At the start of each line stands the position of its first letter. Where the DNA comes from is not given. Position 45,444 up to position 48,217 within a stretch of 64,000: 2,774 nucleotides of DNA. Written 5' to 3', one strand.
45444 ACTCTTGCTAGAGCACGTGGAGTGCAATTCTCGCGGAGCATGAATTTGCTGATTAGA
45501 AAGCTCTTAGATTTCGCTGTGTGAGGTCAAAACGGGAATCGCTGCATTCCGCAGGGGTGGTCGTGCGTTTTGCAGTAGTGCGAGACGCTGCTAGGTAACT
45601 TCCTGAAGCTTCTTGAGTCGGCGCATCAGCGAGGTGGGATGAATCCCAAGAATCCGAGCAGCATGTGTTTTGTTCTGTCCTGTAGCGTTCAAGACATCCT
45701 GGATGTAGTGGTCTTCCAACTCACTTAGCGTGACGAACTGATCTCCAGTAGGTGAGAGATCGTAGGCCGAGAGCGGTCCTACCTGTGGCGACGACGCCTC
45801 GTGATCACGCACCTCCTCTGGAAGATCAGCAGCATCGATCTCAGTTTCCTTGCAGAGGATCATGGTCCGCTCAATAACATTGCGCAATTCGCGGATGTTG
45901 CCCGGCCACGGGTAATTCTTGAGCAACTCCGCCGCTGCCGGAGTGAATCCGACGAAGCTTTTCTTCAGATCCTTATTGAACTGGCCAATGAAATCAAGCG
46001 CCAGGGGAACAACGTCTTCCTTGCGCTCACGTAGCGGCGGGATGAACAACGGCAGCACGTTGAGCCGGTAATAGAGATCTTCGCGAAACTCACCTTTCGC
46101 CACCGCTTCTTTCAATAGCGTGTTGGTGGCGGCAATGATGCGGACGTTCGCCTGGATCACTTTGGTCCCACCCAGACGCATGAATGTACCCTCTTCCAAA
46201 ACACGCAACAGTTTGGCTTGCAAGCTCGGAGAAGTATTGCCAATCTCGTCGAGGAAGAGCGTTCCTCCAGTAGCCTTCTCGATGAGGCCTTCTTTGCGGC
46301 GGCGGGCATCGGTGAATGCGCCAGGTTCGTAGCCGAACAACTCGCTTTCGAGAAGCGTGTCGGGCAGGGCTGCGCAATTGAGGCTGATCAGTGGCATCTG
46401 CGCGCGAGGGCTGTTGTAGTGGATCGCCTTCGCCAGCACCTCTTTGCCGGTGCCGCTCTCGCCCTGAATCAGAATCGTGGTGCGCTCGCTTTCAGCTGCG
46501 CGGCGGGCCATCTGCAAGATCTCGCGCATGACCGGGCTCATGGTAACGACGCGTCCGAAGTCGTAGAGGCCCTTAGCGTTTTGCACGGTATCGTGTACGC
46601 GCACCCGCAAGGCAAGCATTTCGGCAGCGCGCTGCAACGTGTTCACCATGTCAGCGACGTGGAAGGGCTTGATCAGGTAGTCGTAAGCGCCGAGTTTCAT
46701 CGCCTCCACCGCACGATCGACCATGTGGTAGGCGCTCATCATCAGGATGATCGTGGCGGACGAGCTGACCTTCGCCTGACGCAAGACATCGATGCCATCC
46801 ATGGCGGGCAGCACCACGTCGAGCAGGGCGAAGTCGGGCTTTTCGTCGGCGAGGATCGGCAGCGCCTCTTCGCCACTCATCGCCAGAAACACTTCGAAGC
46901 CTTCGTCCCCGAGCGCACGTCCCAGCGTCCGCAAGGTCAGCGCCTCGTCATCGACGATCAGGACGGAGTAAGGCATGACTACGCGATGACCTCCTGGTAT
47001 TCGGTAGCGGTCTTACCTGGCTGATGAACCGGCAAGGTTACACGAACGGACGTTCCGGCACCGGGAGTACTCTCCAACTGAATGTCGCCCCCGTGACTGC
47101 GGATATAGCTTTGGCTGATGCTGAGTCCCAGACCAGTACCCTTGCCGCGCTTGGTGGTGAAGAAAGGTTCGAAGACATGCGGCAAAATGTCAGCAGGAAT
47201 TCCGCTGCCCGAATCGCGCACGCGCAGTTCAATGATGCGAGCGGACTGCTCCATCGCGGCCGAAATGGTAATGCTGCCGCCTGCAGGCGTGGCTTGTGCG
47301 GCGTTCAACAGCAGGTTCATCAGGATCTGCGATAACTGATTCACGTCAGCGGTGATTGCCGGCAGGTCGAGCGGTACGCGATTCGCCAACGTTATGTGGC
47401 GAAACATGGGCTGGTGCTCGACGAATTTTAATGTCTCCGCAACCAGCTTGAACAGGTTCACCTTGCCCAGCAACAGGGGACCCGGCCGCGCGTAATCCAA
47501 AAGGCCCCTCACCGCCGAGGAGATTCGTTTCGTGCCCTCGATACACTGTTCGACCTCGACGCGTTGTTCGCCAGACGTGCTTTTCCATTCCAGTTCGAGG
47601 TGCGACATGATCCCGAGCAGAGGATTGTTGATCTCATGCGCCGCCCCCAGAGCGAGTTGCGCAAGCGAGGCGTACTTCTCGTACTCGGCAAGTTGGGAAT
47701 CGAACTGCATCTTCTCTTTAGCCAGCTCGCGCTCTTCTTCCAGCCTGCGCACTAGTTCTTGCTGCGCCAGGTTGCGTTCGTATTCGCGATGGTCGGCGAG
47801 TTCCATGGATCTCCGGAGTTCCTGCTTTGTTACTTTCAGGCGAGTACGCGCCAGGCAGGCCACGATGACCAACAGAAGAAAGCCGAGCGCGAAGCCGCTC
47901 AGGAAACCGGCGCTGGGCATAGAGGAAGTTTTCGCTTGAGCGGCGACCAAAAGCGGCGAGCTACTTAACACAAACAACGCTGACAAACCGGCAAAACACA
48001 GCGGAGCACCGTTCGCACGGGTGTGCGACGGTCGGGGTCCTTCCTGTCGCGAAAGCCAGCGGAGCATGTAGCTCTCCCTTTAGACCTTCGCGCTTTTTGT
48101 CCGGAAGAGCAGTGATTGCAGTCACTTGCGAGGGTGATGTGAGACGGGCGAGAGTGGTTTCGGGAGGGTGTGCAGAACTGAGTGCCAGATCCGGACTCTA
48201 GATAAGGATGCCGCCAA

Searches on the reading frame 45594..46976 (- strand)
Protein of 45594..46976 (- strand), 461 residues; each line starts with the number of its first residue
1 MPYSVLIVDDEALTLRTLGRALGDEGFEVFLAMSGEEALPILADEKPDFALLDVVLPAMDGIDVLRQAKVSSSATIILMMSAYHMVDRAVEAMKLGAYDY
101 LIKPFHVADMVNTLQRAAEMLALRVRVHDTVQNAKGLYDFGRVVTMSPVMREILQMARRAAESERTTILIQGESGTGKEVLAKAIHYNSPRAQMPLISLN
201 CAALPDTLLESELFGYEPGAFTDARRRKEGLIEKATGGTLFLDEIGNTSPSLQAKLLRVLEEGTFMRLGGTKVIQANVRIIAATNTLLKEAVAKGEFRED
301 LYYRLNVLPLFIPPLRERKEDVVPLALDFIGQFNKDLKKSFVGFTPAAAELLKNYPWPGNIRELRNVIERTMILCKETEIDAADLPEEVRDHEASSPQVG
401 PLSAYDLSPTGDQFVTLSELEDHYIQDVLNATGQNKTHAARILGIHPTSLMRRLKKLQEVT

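Call 61: search_protein_families(library=pfam, proteins=[window:45594-46976:-], max_evalue=0.00001)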
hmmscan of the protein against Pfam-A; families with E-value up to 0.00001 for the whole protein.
window:45594-46976:- (461 aa): 8 families
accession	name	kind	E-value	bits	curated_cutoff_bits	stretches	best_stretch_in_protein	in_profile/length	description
PF00158.32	Sigma54_activat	-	7.2e-68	228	20.2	1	144-310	2-167/168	Sigma-54 interaction domain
PF25601.1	AAA_lid_14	-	2.3e-27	95.1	27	1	316-397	1-82/87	AAA+ ATPase lid domain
PF00072.30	Response_reg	-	4.2e-26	91.7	30.2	1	5-114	1-110/111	Response regulator receiver domain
PF14532.12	Sigma54_activ_2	-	2.5e-16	60.6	25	1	149-315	6-138/138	Sigma-54 interaction domain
PF02954.25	HTH_8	-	1.1e-11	44.7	22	1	416-457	1-42/42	Bacterial regulatory protein, Fis family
PF07728.20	AAA_5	-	3.2e-09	37.4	22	1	168-288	2-125/139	AAA domain (dynein-related subfamily)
PF07724.20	AAA_2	-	4.7e-09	36.9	27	1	166-294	4-133/166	AAA domain (Cdc48 subfamily)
PF00004.35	AAA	-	7.2e-06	26.9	21.2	0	168-288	1-114/131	ATPase family associated with various cellular activities (AAA)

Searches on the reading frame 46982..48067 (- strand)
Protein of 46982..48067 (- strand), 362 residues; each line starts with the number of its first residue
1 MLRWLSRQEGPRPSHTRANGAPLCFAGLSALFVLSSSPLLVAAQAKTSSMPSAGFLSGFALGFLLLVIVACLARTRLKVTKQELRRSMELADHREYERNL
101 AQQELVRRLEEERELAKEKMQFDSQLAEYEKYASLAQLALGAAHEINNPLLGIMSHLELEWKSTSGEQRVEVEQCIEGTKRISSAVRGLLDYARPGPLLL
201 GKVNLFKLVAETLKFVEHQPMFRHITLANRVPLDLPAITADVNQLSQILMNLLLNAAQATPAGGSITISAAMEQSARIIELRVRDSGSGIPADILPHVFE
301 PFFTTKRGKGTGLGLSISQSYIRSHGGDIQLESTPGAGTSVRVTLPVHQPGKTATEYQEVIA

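Call 61: search_protein_families(library=pfam, proteins=[window:46982-48067:-], max_evalue=0.00001)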
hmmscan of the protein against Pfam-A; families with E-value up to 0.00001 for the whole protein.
window:46982-48067:- (362 aa): 2 families
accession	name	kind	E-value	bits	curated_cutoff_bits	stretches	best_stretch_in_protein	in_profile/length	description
PF02518.31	HATPase_c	-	1.4e-28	100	26.4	1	241-348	2-110/111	Histidine kinase-, DNA gyrase B-, and HSP90-like ATPase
PF00512.31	HisKA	-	7.2e-10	39.2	26.9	1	136-195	3-63/66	His Kinase A (phospho-acceptor) domain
